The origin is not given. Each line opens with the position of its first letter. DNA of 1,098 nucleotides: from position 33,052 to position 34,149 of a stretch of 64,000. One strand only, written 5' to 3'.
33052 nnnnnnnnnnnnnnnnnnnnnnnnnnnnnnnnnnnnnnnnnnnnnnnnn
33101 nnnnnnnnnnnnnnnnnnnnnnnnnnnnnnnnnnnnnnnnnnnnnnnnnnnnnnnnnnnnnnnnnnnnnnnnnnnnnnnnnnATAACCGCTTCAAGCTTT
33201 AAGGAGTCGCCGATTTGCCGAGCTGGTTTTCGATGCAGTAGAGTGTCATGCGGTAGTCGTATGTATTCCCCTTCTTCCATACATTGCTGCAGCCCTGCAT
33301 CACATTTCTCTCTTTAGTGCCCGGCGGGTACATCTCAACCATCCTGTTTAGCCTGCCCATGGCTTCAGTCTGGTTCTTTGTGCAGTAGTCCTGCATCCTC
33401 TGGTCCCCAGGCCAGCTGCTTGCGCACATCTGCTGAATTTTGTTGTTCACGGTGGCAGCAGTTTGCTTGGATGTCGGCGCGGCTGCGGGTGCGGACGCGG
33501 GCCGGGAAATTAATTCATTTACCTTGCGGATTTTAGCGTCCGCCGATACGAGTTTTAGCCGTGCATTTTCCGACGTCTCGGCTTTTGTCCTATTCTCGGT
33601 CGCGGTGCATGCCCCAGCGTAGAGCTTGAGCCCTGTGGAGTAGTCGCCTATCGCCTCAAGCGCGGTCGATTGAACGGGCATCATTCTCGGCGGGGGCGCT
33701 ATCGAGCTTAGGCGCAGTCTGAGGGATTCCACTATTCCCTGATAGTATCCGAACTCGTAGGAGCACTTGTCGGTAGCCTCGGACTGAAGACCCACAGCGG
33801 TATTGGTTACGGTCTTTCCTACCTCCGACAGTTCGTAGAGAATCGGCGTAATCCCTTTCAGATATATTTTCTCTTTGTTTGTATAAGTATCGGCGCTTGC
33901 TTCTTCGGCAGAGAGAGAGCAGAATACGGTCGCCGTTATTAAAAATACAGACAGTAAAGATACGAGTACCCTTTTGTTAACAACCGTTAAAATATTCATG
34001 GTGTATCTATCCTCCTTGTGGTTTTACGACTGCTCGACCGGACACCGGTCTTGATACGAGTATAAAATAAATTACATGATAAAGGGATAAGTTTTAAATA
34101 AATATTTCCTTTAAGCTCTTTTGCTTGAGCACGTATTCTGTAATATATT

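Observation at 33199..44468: Two dispersed paralogs of a secreted two-domain protein with a variable acidic linker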

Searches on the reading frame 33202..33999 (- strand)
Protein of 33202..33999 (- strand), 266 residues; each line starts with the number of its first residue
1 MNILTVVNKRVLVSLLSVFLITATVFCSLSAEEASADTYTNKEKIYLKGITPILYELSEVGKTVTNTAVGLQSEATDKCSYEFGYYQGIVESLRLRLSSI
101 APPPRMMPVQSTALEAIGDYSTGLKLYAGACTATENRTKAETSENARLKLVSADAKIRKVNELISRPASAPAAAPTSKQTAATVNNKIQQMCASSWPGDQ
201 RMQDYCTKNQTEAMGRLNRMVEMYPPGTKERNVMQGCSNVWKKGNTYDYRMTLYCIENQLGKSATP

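Call 4: search_protein_families(library=pfam, proteins=[window:33202-33999:-], max_evalue=1)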
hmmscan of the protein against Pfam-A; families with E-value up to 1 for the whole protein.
window:33202-33999:- (266 aa): 1 family
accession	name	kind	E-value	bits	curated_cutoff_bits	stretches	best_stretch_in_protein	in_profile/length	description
PF24515.1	ARM_KNTC1_3rd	-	0.12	12.3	26.4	1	183-251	138-206/212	KNTC1 third ARM-repeats domain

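Call 5: search_protein_families(library=ncbifam, proteins=[window:33202-33999:-], max_evalue=1)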
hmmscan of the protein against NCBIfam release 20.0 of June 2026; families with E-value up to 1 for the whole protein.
window:33202-33999:- (266 aa): 0 families

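Call 8: find_homologous_proteins(query=window:33202-33999:-)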
Query window:33202-33999:- (266 aa): 47 proteins with E <= 0.001 among 2279 candidates.
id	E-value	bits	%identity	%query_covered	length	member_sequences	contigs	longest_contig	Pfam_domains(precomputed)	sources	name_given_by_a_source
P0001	6.9e-171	584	100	100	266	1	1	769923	-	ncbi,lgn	ncbi:MAG: hypothetical protein RIG61_04820 [Deltaproteobacteria bacterium]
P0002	2.7e-130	451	78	100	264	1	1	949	-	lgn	-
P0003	2.2e-121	422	73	100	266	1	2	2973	-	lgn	-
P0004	4.6e-101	355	64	95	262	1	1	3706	-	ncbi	-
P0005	3.5e-98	346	64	89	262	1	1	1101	-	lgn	-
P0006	8.3e-96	338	60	93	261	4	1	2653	-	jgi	-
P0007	1.2e-95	338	60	91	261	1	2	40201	-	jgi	-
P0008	1.8e-94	334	56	100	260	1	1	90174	-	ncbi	-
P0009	9.4e-90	318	57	100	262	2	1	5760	-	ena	-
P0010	2.0e-89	317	56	100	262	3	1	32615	-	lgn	-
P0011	2.3e-89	317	56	96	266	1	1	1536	-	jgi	-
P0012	4.7e-89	316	59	98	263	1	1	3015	-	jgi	jgi:hypothetical protein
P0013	7.7e-89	315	55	99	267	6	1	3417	-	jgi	jgi:hypothetical protein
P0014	1.2e-88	315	56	100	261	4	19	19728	-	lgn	-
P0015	2.4e-88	314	55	99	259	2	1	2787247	-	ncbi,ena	-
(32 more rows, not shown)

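Call 14: search_solved_structures(query=A1, max_evalue=10)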
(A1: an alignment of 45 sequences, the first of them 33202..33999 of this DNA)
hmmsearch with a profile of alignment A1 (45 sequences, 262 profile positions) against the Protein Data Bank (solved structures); distinct sequences matched with E-value up to 10: 0.

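Call 16: search_protein_representatives(protein=window:33202-33999:-)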
Query: 266 residues. Proteins with E-value up to 0.001 (for the whole library): 392; up to 1e-10: 39; up to 1e-30: 9. The best 150 are listed.
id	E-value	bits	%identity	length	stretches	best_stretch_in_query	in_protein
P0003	7.0e-122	421.9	73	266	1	1-266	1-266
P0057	1.7e-48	181.7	38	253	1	16-262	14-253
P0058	1.1e-47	179.0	38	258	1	11-261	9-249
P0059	1.7e-44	168.6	39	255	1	35-260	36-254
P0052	5.0e-35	137.6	37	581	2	17-142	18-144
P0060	5.6e-35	137.4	32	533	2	2-231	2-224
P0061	3.5e-33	131.6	36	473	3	18-174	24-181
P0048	2.9e-32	128.6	36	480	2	9-135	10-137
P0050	4.0e-32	128.1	34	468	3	10-176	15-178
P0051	1.3e-29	119.8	36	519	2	14-143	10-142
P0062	4.7e-29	118.0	34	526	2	14-185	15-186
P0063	3.9e-23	98.7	34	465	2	48-161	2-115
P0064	7.9e-19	84.6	38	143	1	24-141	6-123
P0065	2.5e-16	76.4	33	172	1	37-166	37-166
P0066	9.0e-16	74.6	44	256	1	183-260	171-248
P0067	1.9e-15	73.5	37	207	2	189-262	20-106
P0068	5.5e-14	68.7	34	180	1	167-260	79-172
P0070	9.7e-14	67.9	36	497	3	174-261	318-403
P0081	2.9e-11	59.8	32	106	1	173-260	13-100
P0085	6.1e-11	58.8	39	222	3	176-220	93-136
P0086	7.3e-11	58.5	32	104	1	174-260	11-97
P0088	8.5e-11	58.3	38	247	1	176-260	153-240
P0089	8.6e-11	58.3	37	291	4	169-260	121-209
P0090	8.8e-11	58.2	41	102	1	181-259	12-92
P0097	3.8e-10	56.2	33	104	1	178-260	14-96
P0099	4.2e-10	56.0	36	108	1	183-260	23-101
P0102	6.5e-10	55.4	37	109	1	179-260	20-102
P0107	2.0e-09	53.8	36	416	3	166-260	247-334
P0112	4.4e-09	52.7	36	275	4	157-261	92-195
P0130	2.6e-08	50.1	33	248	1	176-260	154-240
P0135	3.8e-08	49.6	37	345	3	186-257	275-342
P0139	4.8e-08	49.3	37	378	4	179-260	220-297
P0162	2.6e-07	46.9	35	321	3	177-220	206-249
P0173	6.1e-07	45.7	35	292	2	144-220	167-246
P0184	1.3e-06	44.6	26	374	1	168-262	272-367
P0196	2.2e-06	43.8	28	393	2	80-220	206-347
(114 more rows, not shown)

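Call 18: predict_structure(alignment_id=A1)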
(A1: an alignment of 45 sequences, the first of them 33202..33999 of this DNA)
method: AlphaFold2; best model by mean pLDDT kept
length: 266 residues; sequences in the alignment: 45
mean_pLDDT: 76.4   pTM: 0.53
mean pLDDT of the five models: 76.4, 76.3, 75.3, 75.0, 74.4
residues with pLDDT >= 90: 23; 70-90: 179; 50-70: 37; < 50: 27
segments of 3 or more residues with pLDDT < 50: 29-37, 169-182
pLDDT, mean of each block of 10 residues (from residue 1): 52 67 56 50 87 87 79 85 90 88 84 90 92 84 85 84 65 35 66 80 79 85 82 81 74 86 66
secondary structure, 60 per line:
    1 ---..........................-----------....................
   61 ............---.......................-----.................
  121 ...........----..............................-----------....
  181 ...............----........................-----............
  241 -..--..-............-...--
elements in order: H4-29 H41-72 H76-98 H104-131 H136-165 H177-195 H200-223 H229-240 H249-260

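Call 19: search_protein_families(library=pfam, proteins=[P0066, P0067, P0068, P0081, P0086, P0090, P0070, P0089, P0107, P0057], max_evalue=1)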
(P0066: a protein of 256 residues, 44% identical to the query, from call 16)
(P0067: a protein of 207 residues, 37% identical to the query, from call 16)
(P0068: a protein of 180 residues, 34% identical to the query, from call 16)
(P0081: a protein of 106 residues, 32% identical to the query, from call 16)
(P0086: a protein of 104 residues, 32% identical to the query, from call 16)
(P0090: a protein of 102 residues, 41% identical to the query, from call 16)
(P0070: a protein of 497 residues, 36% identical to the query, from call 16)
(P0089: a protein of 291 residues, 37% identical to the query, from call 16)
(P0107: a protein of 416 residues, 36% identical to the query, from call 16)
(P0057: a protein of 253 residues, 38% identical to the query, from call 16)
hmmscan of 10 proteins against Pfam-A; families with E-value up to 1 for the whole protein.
P0066 (256 aa): 2 families
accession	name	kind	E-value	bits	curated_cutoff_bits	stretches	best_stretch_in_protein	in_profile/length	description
PF21616.3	Topo-V_HhH_2_2nd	-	0.19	12.2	27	1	42-68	12-38/58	Topoisomerase V, second (HhH)2 tandem domain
PF13780.11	DUF4176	-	0.2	12.2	25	1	214-243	12-41/74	Domain of unknown function (DUF4176)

P0067 (207 aa): 3 families
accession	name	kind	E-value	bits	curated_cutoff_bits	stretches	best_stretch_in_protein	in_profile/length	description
PF12989.12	DUF3873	-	0.00013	22.8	27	0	61-95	6-40/68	Domain of unknown function, B. Theta Gene description (DUF3873)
PF03472.21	Autoind_bind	-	0.013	15.4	23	0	40-69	83-111/149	Autoinducer binding domain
PF16761.10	Clr2_transil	-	0.022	16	27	0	126-148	1-23/68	Transcription-silencing protein, cryptic loci regulator Clr2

P0068 (180 aa): 17 families
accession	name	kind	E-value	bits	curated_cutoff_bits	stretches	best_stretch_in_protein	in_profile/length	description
PF13240.11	Zn_Ribbon_1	-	1.6e-06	28.2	25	1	5-26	1-22/23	zinc-ribbon domain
PF13248.11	Zn_ribbon_3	-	0.00011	21.9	27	1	4-25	3-24/26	zinc-ribbon domain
PF12773.13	DZR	-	0.00089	19.8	27.3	1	5-24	26-45/45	Double zinc ribbon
PF13920.12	zf-C3HC4_3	-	0.016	15.4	27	1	4-28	24-47/49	Zinc finger, C3HC4 type (RING finger)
PF00450.28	Peptidase_S10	-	0.021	14.6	21.9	1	48-175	154-285/420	Serine carboxypeptidase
PF23455.1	DUF7129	-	0.072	13.3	30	1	6-28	14-38/45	Domain of unknown function (DUF7129)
PF10571.15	UPF0547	-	0.074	13.6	29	1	5-24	2-21/26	Uncharacterised protein family UPF0547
PF01155.25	HypA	-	0.074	13.5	28.9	1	3-26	70-95/112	Hydrogenase/urease nickel incorporation, metallochaperone, hypA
PF01599.25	Ribosomal_S27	-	0.079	13.3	22.3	1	11-28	11-28/44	Ribosomal protein S27a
PF04431.18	Pec_lyase_N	-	0.12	13.1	26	1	115-156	6-45/53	Pectate lyase, N terminus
PF21344.3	Zn_ribbon_LysW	-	0.12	12.5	27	0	19-31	2-14/46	Alpha-aminoadipate carrier protein LysW-like, globular domain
PF03604.18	Zn_ribbon_RPAB4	-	0.17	12.1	24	1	5-29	2-29/32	DNA directed RNA polymerase, 7 kDa subunit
PF17032.10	Zn_ribbon_15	-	0.21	12.9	28.9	1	5-24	54-73/73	zinc-ribbon family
PF14149.11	YhfH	-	0.25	11.6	27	0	17-26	13-22/37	YhfH-like protein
PF24441.1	DUF7560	-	0.42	10.8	27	0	6-17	30-41/44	Family of unknown function (DUF7560)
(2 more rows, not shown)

P0081 (106 aa): 2 families
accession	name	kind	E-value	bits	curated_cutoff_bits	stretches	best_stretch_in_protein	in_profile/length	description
PF07403.16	DUF1505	-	0.12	13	25.4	1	4-51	6-52/114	Protein of unknown function (DUF1505)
PF02950.22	Conotoxin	-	0.14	13.6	25.1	1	4-51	7-55/75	Conotoxin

P0086 (104 aa): 2 families
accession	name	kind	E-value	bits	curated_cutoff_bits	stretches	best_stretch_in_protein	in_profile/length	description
PF12879.12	SICA_C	-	0.08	13.4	22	1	14-42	18-46/145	SICA C-terminal inner membrane domain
PF25418.1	DUF7890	-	0.26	11.4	26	1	71-88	14-31/47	Domain of unknown function (DUF7890)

P0090 (102 aa): 1 family
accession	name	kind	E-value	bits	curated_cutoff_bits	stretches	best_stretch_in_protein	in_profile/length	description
PF08037.16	Attractin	-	0.028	14.9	25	0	32-46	33-47/55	Attractin family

P0070 (497 aa): 3 families
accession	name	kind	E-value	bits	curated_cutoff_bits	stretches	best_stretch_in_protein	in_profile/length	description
PF08239.17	SH3_3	-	0.028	15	27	1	261-291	27-53/54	Bacterial SH3 domain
PF07653.23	SH3_2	-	0.035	14.2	21.8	1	268-294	33-55/55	Variant SH3 domain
PF18348.7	SH3_16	-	0.13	12.5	25.8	1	269-290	28-48/49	Bacterial dipeptidyl-peptidase Sh3 domain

P0089 (291 aa): 3 families
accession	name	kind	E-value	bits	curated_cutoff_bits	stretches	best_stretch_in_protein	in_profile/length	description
PF10757.14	YbaJ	-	0.11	13.6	25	0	154-185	13-44/118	Biofilm formation regulator YbaJ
PF09600.15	Cyd_oper_YbgE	-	0.14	13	25.2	1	6-51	3-48/79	Cyd operon protein YbgE (Cyd_oper_YbgE)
PF19529.4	DUF6057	-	0.17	11.2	29.8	0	231-265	269-300/569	Family of unknown function (DUF6057)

P0107 (416 aa): 1 family
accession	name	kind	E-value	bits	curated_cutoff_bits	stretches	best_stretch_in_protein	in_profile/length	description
PF09281.16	Taq-exonuc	-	0.045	14.2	25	0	355-385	95-125/129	Taq polymerase, exonuclease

P0057 (253 aa): 0 families

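Call 21: find_related_loci(query=A1, collection=genome_contigs, flank=10000)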
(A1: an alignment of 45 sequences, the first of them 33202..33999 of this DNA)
Query A1 (266 aa) in genome_contigs; peptide patterns used: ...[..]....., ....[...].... (x = any residue, [..] = any of these).
25 stretches matched a pattern; 15 encode a relative of the query (tblastn E <= 1e-3); 15 distinct loci.
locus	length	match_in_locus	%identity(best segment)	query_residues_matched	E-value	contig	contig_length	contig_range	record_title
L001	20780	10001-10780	54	1-264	1e-97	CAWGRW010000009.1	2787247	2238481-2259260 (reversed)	MAG: uncultured bacterium isolate MFD06435.bin.1.47 genome assembly, contig: contig_17617, whole genome shotgun sequence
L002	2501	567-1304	57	12-264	1e-99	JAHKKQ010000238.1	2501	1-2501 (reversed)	MAG: Candidatus Dadabacteria bacterium isolate CR_Sed_300A_bin.14 scaffold_31202, whole genome shotgun sequence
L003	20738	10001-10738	57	12-264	5e-96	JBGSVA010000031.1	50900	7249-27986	MAG: Thermodesulfobacteriota bacterium isolate JTS-AC446 k141_3468035, whole genome shotgun sequence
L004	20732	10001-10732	57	12-262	3e-95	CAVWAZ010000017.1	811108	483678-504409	MAG: uncultured delta proteobacterium isolate MFD09730.bin.2.52 genome assembly, contig: contig_4581, whole genome shotg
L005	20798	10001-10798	55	1-266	5e-92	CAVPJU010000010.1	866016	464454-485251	MAG: uncultured bacterium isolate MFD10007.bin.1.169 genome assembly, contig: contig_9503, whole genome shotgun sequence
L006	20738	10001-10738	58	15-261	4e-92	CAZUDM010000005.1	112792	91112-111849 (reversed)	MAG TPA_asm: uncultured Spirochaetia bacterium isolate binchicken_co179_138 genome assembly, contig: NODE_774_length_112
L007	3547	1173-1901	60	15-261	2e-92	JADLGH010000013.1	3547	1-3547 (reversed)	MAG: Candidatus Dadabacteria bacterium isolate SJ427 c_000000074831, whole genome shotgun sequence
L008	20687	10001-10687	61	31-261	3e-91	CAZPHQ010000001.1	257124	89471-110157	MAG TPA_asm: uncultured Spirochaetia bacterium isolate SRP077602_co3_46 genome assembly, contig: NODE_3_length_257124_co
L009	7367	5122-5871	57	11-261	4e-91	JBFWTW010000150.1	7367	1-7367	MAG: Candidatus Dadabacteria bacterium isolate CA_2019_TPBF_56 NODE_39781_length_7367_cov_3.489641_TPBF, whole genome sh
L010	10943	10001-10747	55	11-261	6e-90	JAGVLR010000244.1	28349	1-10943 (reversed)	MAG: Candidatus Dadabacteria bacterium isolate SW_59 c_000000003355, whole genome shotgun sequence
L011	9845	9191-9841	55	3-220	1e-77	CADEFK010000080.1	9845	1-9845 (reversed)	uncultured bacterium isolate Candidatus Dadabacteria sp. RBC041 genome assembly, contig: MAG041_80, whole genome shotgun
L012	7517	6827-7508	58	12-264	2e-73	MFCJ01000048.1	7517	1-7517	MAG: Candidatus Dadabacteria bacterium RIFCSPHIGHO2_12_FULL_53_21 rifcsphigho2_12_scaffold_22024, whole genome shotgun s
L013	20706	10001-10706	43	24-261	1e-51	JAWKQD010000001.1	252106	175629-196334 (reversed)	MAG: Thermodesulfobacteriota bacterium isolate AC1.124 AC1.124.fa-1, whole genome shotgun sequence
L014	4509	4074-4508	55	12-156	8e-48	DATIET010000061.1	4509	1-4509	MAG TPA_asm: Thermodesulfobacteriota bacterium isolate SMAG_U16376 k141_1532405, whole genome shotgun sequence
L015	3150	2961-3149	52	7-70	6e-11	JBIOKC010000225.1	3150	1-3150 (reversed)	MAG: Thermodesulfobacteriota bacterium isolate GcL13-15 k141_1513947_length_3150_cov_9.0000, whole genome shotgun sequen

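Call 27: list_cluster_members(proteins=[P0081, P0086, P0090, P0097, P0099, P0067, P0066, P0068, P0089, P0202])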
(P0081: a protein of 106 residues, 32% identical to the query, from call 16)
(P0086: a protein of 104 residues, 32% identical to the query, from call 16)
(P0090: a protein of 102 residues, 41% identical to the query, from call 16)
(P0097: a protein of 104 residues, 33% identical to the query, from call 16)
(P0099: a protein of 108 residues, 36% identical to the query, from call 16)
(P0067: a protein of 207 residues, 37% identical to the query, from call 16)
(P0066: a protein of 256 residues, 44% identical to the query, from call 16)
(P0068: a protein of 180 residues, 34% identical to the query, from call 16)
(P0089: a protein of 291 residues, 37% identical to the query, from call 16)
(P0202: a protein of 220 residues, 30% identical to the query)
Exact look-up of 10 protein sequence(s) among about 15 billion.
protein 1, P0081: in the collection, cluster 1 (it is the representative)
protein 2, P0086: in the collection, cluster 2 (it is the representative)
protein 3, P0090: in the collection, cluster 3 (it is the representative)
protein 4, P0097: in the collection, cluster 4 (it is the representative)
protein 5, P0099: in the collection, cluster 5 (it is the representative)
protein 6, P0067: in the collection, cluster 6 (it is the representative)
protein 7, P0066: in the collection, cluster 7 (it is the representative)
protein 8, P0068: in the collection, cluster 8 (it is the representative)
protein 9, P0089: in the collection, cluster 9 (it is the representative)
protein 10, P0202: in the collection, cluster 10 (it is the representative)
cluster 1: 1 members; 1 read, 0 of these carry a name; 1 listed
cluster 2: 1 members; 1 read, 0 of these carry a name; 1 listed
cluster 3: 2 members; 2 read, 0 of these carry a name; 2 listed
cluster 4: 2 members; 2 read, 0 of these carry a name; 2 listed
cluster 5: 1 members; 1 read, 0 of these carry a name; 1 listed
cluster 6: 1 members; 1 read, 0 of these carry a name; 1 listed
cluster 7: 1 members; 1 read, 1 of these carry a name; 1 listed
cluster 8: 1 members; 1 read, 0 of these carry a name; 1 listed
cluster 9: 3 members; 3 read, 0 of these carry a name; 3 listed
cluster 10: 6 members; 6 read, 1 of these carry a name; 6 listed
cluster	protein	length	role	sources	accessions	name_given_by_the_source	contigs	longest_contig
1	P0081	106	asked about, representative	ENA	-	-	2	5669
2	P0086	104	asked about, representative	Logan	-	-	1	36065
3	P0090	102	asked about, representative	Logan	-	-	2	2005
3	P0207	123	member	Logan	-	-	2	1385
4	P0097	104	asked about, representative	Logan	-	-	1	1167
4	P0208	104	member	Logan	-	-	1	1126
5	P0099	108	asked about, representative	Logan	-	-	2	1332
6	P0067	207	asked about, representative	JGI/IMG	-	-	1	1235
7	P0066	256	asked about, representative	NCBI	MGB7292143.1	MAG: hypothetical protein WBD99_08225 [Thermodesulfobacteriota bacterium]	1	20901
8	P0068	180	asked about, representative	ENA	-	-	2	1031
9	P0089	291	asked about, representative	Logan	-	-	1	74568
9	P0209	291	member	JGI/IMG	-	-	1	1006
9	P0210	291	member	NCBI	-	-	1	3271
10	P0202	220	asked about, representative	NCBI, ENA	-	-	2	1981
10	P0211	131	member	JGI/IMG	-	hypothetical protein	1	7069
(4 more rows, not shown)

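Call 38: search_dna_similar(query=P0102, collection=plasmids, mode=protein, max_evalue=0.001, max_rows=25)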
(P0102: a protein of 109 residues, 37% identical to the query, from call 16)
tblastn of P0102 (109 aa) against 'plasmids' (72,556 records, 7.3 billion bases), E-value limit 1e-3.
No match.

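Call 40: find_encoding_contigs(protein=P0086, flank=6000, max_places=3)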
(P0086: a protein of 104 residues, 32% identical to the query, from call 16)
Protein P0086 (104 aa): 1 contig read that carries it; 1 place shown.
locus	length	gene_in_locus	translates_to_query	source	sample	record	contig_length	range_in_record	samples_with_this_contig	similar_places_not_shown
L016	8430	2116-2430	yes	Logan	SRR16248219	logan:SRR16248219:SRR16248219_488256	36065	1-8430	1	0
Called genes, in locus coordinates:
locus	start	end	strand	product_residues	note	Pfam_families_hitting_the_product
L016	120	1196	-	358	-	PF24624:Int_N, PF00589:Phage_integrase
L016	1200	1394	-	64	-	-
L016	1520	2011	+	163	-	-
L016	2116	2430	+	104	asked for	-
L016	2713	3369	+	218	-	-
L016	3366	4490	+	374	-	PF01381:HTH_3, PF12844:HTH_19, PF13560:HTH_31 (weak), PF06114:Peptidase_M78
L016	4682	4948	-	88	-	PF12840:HTH_20, PF01022:HTH_5, PF12802:MarR_2 (weak)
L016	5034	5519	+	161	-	-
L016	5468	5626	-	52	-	-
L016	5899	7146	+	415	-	PF13289:SIR2_2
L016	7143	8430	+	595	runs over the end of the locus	PF01580:FtsK_SpoIIIE (faint), PF01935:DUF87, PF05872:HerA_C (faint), PF10412:TrwB_AAD_bind (weak)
